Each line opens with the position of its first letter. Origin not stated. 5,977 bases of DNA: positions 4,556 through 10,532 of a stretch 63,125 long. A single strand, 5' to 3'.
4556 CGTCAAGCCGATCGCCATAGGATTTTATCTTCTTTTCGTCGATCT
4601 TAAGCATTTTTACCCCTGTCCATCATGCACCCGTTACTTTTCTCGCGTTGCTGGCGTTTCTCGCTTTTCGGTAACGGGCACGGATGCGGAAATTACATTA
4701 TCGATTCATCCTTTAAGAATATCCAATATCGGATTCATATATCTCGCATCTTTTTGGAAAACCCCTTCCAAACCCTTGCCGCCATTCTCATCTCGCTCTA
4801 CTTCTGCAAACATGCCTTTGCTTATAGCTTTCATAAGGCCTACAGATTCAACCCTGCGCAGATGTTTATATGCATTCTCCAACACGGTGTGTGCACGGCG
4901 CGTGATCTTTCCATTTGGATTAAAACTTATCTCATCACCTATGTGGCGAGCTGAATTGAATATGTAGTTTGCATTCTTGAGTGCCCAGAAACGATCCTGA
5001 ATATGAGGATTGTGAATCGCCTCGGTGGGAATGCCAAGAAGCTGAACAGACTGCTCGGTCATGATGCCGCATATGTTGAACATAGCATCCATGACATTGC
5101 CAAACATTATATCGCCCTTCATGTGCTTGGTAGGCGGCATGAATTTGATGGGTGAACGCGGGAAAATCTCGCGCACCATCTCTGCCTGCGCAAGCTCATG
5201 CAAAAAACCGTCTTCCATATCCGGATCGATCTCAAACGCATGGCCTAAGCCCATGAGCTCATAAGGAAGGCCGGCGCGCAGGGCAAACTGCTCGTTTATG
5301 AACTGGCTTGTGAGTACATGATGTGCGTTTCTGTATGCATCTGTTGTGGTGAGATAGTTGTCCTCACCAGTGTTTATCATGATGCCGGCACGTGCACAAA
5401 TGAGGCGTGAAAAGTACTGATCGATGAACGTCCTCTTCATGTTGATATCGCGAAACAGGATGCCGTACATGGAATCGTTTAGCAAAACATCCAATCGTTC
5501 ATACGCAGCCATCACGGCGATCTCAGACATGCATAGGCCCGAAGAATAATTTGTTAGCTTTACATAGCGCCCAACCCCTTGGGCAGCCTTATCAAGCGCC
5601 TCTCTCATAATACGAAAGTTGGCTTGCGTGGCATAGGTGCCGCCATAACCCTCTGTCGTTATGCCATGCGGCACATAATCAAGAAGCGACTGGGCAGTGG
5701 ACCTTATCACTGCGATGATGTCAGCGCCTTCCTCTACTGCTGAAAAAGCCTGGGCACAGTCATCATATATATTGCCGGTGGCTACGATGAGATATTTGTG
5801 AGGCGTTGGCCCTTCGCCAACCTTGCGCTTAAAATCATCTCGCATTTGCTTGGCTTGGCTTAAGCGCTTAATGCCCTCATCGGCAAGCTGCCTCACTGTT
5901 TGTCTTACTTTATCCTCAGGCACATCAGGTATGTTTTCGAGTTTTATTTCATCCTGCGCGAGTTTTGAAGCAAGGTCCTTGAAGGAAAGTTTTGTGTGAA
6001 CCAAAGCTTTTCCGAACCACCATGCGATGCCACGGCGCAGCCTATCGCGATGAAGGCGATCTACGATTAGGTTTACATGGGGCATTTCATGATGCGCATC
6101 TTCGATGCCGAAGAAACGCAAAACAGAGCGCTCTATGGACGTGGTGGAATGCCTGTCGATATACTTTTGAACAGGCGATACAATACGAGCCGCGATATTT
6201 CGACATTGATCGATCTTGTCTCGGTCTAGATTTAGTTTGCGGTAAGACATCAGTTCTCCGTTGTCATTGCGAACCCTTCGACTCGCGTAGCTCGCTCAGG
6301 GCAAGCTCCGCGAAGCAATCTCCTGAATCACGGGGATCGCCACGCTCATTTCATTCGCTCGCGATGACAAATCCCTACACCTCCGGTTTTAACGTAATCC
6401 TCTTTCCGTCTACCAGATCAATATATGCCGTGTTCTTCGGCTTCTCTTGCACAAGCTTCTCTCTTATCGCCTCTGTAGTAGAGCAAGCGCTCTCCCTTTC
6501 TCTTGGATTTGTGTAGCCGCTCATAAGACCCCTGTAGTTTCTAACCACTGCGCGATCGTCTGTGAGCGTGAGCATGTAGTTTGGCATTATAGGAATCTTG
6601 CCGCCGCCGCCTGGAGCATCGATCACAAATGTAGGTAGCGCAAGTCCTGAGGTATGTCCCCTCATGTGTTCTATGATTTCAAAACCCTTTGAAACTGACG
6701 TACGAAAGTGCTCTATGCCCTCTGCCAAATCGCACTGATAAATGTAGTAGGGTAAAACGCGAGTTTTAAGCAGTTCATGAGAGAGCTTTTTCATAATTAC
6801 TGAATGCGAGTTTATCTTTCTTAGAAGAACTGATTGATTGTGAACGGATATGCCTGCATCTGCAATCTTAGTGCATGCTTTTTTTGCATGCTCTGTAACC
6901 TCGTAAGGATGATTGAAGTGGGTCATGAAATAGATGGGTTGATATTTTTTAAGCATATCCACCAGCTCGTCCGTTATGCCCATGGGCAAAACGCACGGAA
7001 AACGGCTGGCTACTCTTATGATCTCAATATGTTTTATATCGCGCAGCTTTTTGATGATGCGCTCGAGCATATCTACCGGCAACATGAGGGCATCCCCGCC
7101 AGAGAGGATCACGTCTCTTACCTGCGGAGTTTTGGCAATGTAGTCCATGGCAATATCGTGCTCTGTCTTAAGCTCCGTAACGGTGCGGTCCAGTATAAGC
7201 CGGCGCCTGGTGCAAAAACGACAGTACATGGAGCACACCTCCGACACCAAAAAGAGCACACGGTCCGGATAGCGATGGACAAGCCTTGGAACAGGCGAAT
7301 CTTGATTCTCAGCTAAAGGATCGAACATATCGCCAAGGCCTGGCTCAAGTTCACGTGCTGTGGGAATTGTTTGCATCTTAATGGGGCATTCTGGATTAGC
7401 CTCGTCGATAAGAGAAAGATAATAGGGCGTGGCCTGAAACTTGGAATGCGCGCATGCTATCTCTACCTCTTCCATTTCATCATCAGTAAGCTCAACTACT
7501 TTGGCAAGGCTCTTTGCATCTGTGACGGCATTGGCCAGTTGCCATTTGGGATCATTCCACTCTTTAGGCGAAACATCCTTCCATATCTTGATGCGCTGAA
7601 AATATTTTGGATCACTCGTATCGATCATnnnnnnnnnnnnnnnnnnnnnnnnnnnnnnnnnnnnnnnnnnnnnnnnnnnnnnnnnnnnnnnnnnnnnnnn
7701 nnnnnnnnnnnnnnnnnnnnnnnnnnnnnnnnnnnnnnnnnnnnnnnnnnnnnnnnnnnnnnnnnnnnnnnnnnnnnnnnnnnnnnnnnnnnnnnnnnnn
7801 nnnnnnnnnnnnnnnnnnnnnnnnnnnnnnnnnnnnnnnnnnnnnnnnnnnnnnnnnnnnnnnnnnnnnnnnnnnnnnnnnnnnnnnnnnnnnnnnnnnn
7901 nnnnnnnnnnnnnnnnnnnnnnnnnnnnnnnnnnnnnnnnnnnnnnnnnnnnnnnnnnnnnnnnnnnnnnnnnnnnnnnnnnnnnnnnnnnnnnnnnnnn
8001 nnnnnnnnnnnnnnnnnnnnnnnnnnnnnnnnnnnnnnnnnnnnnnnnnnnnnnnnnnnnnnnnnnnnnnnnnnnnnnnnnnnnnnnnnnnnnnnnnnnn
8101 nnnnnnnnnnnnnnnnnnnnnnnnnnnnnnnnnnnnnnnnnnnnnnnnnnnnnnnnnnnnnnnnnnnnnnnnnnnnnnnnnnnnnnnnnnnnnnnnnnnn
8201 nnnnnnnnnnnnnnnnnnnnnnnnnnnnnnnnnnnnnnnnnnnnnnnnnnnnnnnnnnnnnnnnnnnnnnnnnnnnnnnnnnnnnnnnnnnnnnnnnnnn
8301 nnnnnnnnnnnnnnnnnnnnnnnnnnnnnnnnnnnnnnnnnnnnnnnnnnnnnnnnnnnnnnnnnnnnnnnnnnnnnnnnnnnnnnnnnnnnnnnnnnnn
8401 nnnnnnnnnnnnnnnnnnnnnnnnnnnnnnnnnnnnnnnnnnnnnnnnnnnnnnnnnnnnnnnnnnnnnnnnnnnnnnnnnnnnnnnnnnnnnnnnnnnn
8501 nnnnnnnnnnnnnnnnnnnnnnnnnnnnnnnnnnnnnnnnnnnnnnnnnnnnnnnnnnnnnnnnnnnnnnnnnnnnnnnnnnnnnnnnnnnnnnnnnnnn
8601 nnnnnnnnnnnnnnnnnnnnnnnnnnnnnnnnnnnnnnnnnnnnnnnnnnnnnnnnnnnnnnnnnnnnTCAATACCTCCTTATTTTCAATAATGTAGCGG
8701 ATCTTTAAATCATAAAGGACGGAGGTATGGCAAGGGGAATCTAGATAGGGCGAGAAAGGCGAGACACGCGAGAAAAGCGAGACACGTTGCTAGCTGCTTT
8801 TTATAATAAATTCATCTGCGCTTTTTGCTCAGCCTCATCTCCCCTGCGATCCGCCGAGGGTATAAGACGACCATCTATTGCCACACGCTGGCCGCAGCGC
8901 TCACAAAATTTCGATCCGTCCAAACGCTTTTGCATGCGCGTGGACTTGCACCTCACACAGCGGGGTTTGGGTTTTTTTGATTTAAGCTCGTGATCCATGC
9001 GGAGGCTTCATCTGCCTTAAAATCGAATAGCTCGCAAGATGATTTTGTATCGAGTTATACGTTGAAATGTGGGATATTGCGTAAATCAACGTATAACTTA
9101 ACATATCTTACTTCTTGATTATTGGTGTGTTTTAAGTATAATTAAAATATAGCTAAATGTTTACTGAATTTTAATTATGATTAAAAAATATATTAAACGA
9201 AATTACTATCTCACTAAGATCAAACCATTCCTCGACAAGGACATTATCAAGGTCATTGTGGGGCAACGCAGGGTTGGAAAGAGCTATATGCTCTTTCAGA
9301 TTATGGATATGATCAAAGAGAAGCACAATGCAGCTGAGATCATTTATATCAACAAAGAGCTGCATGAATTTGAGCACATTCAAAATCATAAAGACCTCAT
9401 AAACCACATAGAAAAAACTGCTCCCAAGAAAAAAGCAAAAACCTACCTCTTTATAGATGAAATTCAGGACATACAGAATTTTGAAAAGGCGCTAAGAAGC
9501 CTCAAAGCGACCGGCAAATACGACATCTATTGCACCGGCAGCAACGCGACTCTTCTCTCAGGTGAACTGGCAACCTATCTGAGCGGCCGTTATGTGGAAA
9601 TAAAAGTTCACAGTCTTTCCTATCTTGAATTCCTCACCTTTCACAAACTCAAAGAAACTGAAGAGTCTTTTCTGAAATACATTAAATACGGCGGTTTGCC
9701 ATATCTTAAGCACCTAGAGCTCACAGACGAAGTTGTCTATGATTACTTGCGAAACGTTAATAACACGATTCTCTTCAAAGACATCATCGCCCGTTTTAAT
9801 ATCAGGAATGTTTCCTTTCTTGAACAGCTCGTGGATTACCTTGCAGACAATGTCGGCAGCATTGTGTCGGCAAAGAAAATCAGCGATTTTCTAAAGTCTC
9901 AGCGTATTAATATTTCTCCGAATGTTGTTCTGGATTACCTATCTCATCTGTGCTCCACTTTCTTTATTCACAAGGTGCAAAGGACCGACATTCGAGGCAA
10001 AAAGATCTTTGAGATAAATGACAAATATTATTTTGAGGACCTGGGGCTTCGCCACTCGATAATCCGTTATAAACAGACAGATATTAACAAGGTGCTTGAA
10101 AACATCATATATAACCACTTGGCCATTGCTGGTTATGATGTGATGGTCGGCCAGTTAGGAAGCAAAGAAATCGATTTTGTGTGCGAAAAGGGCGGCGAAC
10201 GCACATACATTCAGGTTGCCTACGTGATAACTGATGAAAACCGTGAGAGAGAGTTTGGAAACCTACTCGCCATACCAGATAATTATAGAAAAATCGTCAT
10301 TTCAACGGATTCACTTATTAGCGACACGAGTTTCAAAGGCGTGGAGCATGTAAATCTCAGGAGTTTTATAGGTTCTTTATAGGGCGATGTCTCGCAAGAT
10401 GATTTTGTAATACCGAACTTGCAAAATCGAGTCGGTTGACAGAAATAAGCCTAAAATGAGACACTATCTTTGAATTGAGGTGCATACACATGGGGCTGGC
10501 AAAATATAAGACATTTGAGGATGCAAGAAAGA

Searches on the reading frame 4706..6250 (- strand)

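Call 14: search_protein_families(library=pfam, proteins=[window:4706-6250:-], max_evalue=0.01)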
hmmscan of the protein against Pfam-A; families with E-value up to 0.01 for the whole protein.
window:4706-6250:- (514 aa): 2 families
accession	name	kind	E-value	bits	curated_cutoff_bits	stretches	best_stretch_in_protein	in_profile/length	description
PF09043.17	Lys-AminoMut_A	-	9.7e-234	776.9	25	1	6-510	1-507/508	D-Lysine 5,6-aminomutase TIM-barrel domain of alpha subunit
PF16552.11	OAM_alpha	-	0.0091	16.3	29.7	0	17-53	26-62/115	D-ornithine 4,5-aminomutase alpha-subunit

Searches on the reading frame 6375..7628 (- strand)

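Call 14: search_protein_families(library=pfam, proteins=[window:6375-7628:-], max_evalue=0.01)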
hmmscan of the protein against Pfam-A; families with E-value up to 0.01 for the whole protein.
window:6375-7628:- (417 aa): 3 families
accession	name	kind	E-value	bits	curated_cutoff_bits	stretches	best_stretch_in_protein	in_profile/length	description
PF12544.13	LAM_C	-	5.8e-27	94.8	26.7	1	319-416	1-99/127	Lysine-2,3-aminomutase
PF04055.27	Radical_SAM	-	2.5e-09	38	29.5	1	128-273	3-155/166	Radical SAM superfamily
PF13353.11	Fer4_12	-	0.0046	17.7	22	0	125-197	9-79/137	4Fe-4S single cluster domain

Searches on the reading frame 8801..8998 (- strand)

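Call 14: search_protein_families(library=pfam, proteins=[window:8801-8998:-], max_evalue=0.01)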
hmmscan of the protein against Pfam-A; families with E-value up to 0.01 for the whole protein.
window:8801-8998:- (65 aa): 1 family
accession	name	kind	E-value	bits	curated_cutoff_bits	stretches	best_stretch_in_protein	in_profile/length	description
PF11781.13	Zn_ribbon_RRN7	-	0.0028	17.7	27.1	1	11-38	4-30/32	Zinc-finger of RNA-polymerase I-specific TFIIB, Rrn7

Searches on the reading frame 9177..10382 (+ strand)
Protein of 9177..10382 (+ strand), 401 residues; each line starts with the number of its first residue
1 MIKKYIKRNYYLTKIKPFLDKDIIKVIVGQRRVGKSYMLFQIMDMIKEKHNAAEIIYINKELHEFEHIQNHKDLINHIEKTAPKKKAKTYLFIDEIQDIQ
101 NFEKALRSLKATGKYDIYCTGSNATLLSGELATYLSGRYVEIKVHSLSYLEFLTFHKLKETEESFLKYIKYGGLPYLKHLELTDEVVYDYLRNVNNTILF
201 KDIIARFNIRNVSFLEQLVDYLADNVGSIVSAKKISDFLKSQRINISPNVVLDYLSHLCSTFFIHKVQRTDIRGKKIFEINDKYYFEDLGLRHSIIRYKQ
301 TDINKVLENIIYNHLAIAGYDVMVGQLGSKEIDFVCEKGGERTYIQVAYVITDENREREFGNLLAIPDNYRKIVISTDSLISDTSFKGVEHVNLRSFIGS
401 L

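Call 7: search_protein_families(library=pfam, proteins=[window:9177-10382:+], max_evalue=0.01)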
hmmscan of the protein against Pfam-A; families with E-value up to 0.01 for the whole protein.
window:9177-10382:+ (401 aa): 4 families
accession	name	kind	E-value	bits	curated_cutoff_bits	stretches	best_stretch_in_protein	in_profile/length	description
PF13173.12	AAA_14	-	5.3e-31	107.7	27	1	24-153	4-129/129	AAA domain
PF13635.12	DUF4143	-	5.5e-14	52.6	28.1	1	201-348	2-158/160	Domain of unknown function (DUF4143)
PF01637.24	ATPase_2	-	0.002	18.4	33.2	1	8-112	4-108/225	ATPase domain predominantly from Archaea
PF13401.12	AAA_22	-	0.0097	16.7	27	0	58-112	54-107/130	AAA domain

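Call 13: find_encoding_contigs(protein=window:9177-10382:+, flank=10000, max_places=10)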
Protein window:9177-10382:+ (401 aa): no gene with exactly this product is on record in the collection.

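Call 38: search_protein_families(library=padloc, proteins=[window:9177-10382:+], max_evalue=0.01)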
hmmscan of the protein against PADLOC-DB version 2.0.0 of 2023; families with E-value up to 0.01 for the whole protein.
window:9177-10382:+ (401 aa): 8 families
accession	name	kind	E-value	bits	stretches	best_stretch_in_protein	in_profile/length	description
PDLC04787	PDC-S01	-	3.4e-144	478.7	1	1-398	6-406/412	-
PDLC04789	PDC-S01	-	8.1e-38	128.4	1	12-314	7-298/375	-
PDLC04791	PDC-S01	-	1.1e-22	78.2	1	21-377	18-377/395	-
PDLC04786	PDC-S01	-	2.4e-15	54.2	1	26-163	24-164/439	-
PDLC04790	PDC-S01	-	5.5e-14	49.7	1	3-305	9-308/422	-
PDLC04792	PDC-S01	-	6.3e-13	46.1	1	15-161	10-160/452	-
PDLC04788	PDC-S01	-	1.5e-09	35.3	1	26-168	23-166/448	-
PDLC02350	AbiO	-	9e-06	22.7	1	3-134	170-306/468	AbiO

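Call 75: search_dna_similar(query=window:9177-10382:+, collection=plasmids, mode=protein, max_rows=40, max_evalue=1e-15, rows=best)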
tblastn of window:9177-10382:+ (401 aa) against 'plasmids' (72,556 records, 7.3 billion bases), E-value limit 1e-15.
Records with a match: 230; places in all: 236; records where one place covers at least 80% of the query: 227.
Best place of each record, by identity: <60% 230.
By first word of the organism name: Acinetobacter 173; Moraxella 9; Bacteroides 7; Enterococcus 7; Lactobacillus 5; Treponema 2; Methanosphaera 2; Listeria 2; Prevotella 2; Phocaeicola 2; and 19 more.
By predicted mobility (MOB-suite, as given by PLSDB): mobilizable 114; non-mobilizable 75; conjugative 41.
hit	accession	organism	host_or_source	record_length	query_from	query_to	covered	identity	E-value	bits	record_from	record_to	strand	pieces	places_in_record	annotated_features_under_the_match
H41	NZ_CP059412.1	Bacteroides sp. CACC 737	Cat,single cell,feces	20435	2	398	99%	51.9%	8e-127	410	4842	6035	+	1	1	ATP-binding protein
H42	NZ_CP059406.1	Bacteroides sp. CACC 737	Cat,single cell,feces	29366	2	398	99%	51.9%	8e-127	410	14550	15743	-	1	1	ATP-binding protein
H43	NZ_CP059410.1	Bacteroides sp. CACC 737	Cat,single cell,feces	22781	2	398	99%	51.4%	1e-106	413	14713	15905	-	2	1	none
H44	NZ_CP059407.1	Bacteroides sp. CACC 737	Cat,single cell,feces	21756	2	398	99%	50.9%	1e-118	386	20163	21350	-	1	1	none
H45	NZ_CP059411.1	Bacteroides sp. CACC 737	Cat,single cell,feces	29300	2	399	99%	50.7%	4e-82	412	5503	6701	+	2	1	ATP-binding protein | DUF4143 domain-containing protein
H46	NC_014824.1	Ruminococcus albus 7 = DSM 20455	-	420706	8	398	98%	41.5%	2e-76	265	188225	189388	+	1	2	ATP-binding protein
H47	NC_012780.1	[Eubacterium] eligens ATCC 27750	-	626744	6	398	98%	40.9%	9e-92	309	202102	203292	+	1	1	ATP-binding protein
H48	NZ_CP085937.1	Lachnospira eligens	-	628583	6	398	98%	40.9%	9e-92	309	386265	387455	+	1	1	ATP-binding protein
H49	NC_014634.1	Ilyobacter polytropus DSM 2926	marine mud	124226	8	398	98%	39.4%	3e-72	252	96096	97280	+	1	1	ATP-binding protein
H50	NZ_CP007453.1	Peptoclostridium acidaminophilum DSM 3953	black mud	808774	7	398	98%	39.2%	1e-73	257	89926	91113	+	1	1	ATP-binding protein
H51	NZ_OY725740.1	Monoglobus pectinilyticus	-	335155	6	398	98%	38.4%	1e-68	242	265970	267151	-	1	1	ATP-binding protein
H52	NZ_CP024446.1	Moraxella osloensis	Homo sapiens,single cell,skin swab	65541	6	380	94%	39.9%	3e-71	249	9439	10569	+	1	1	ATP-binding protein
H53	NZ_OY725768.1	Parabacteroides distasonis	-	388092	7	392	96%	38.3%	3e-73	256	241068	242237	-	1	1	ATP-binding protein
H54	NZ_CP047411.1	Lactobacillus sp. 3B(2020)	Equus caballus,Isolated and purified ...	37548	5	392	97%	38.1%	9e-65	231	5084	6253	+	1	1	ATP-binding protein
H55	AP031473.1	Moraxella osloensis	Homo sapiens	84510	6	376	93%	39.5%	1e-69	245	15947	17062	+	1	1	ATP-binding protein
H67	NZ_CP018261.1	Acinetobacter haemolyticus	Homo sapiens,blood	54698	1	400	100%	35.8%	1e-62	224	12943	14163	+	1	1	ATP-binding protein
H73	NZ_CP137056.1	Acinetobacter baumannii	Homo sapiens,Seoul National University ...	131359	1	389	97%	35.8%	4e-62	223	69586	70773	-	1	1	ATP-binding protein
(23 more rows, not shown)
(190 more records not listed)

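Call 76: get_annotated_region(hit=H67, flank=3000)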
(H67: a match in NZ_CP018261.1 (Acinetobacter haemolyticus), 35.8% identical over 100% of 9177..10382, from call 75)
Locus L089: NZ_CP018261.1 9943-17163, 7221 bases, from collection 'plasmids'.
description: Acinetobacter haemolyticus strain XH900 plasmid pXH901, complete sequence
organism: Acinetobacter haemolyticus (NCBI taxid 29430)
taxonomy: Bacteria; Pseudomonadota; Gammaproteobacteria; Moraxellales; Moraxellaceae; Acinetobacter; Acinetobacter haemolyticus
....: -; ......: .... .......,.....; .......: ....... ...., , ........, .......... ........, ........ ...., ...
typing (MOB-suite, as given by PLSDB): mobilizable; relaxase MOBP
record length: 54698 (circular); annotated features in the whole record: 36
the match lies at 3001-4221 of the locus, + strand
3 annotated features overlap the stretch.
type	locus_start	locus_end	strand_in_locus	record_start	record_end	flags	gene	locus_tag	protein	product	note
CDS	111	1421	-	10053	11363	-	-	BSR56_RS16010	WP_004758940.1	replication initiation protein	GO:0006270 - DNA replication initiation [Evidence IEA]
CDS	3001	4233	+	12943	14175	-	-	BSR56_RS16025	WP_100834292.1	ATP-binding protein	-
CDS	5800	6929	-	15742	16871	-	-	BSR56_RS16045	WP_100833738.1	IS3 family transposase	-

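Call 77: get_annotated_region(hit=H73, flank=3000)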
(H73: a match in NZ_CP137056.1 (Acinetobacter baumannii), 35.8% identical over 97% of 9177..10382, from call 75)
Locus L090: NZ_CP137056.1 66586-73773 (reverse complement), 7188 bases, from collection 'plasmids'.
description: Acinetobacter baumannii strain SNUBHAB0137 plasmid pA0137, complete sequence
organism: Acinetobacter baumannii (NCBI taxid 470)
taxonomy: Bacteria; Pseudomonadota; Gammaproteobacteria; Moraxellales; Moraxellaceae; Acinetobacter; Acinetobacter baumannii
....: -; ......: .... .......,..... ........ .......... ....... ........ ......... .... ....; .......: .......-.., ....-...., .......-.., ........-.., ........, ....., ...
typing (MOB-suite, as given by PLSDB): mobilizable; replicon rep_cluster_639; relaxase MOBP,MOBP
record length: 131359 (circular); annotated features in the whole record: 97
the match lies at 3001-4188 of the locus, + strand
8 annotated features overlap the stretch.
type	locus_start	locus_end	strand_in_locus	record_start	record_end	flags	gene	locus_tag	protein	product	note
CDS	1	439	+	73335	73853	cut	-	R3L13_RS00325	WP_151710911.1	IS6 family transposase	-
CDS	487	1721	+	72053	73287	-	-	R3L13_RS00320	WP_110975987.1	IS3 family transposase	-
CDS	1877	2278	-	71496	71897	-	-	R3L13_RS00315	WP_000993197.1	helix-turn-helix domain-containing protein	-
CDS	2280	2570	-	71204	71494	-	-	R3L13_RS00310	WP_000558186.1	type II toxin-antitoxin system HigB family toxin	-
CDS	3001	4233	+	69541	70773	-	-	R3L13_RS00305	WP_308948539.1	ATP-binding protein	-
CDS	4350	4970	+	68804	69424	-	-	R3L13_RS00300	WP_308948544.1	IS1595 family transposase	-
CDS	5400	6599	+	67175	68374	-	-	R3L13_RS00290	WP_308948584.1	tyrosine-type recombinase/integrase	GO:0015074 - DNA integration [Evidence IEA]; GO:0006310 - DNA recombination [Evidence IEA]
CDS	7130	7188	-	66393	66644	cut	-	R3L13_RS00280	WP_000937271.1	hypothetical protein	-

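Call 78: get_annotated_region(hit=H52, flank=3000)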
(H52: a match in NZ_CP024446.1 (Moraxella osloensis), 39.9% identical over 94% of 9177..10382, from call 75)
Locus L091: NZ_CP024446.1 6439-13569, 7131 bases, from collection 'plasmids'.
description: Moraxella osloensis strain NP7 plasmid pNP7-3, complete sequence
organism: Moraxella osloensis (NCBI taxid 34062)
taxonomy: Bacteria; Pseudomonadota; Gammaproteobacteria; Moraxellales; Moraxellaceae; Moraxella; Moraxella osloensis
host: -; source: Homo sapiens,single cell,skin swab; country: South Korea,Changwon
typing (MOB-suite, as given by PLSDB): non-mobilizable
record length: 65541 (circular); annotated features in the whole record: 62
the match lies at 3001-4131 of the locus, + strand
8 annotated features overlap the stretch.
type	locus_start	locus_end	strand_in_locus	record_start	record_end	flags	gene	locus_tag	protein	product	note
CDS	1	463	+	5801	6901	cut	-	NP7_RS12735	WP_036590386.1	macro domain-containing protein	-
CDS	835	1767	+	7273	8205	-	-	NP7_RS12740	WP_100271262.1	hypothetical protein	-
CDS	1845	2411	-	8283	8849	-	-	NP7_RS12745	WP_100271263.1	recombinase family protein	GO:0006310 - DNA recombination [Evidence IEA]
CDS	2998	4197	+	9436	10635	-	-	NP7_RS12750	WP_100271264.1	ATP-binding protein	-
CDS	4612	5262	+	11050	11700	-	-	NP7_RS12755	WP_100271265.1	hypothetical protein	-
CDS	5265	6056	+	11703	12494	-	-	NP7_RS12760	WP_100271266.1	DUF2310 family Zn-ribbon-containing protein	-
CDS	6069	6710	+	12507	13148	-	-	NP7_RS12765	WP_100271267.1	hypothetical protein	-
CDS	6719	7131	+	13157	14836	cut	-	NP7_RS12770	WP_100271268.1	hypothetical protein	-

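Call 79: get_annotated_region(hit=H41, flank=3000)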
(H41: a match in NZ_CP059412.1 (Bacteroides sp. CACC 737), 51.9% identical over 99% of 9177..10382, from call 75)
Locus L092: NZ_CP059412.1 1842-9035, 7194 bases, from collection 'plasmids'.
description: Bacteroides sp. CACC 737 plasmid pCACC737_6, complete sequence
organism: Bacteroides sp. CACC 737 (NCBI taxid 2755405)
taxonomy: Bacteria; Bacteroidota; Bacteroidia; Bacteroidales; Bacteroidaceae; Bacteroides; Bacteroides sp. CACC 737
host: -; source: Cat,single cell,feces; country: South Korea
typing (MOB-suite, as given by PLSDB): non-mobilizable
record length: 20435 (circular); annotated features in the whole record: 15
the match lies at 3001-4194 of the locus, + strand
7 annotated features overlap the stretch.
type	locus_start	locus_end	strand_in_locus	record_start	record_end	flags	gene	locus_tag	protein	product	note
CDS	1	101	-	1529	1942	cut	-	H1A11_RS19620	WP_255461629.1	hypothetical protein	-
CDS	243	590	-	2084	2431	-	-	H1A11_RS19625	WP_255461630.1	TonB-dependent receptor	-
CDS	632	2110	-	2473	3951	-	-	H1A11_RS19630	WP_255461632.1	hypothetical protein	-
CDS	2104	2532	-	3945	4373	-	-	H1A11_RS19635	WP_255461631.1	TonB-dependent receptor plug domain-containing protein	-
CDS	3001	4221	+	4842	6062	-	-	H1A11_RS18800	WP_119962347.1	ATP-binding protein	-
CDS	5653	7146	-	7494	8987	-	-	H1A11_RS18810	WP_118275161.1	RagB/SusD family nutrient uptake outer membrane protein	-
CDS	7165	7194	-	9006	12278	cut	-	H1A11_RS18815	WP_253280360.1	TonB-dependent receptor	-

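Call 99: search_protein_families(library=ncbifam, proteins=[window:9177-10382:+], max_evalue=0.00001)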
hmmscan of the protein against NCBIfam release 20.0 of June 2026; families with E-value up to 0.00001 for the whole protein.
window:9177-10382:+ (401 aa): 0 families
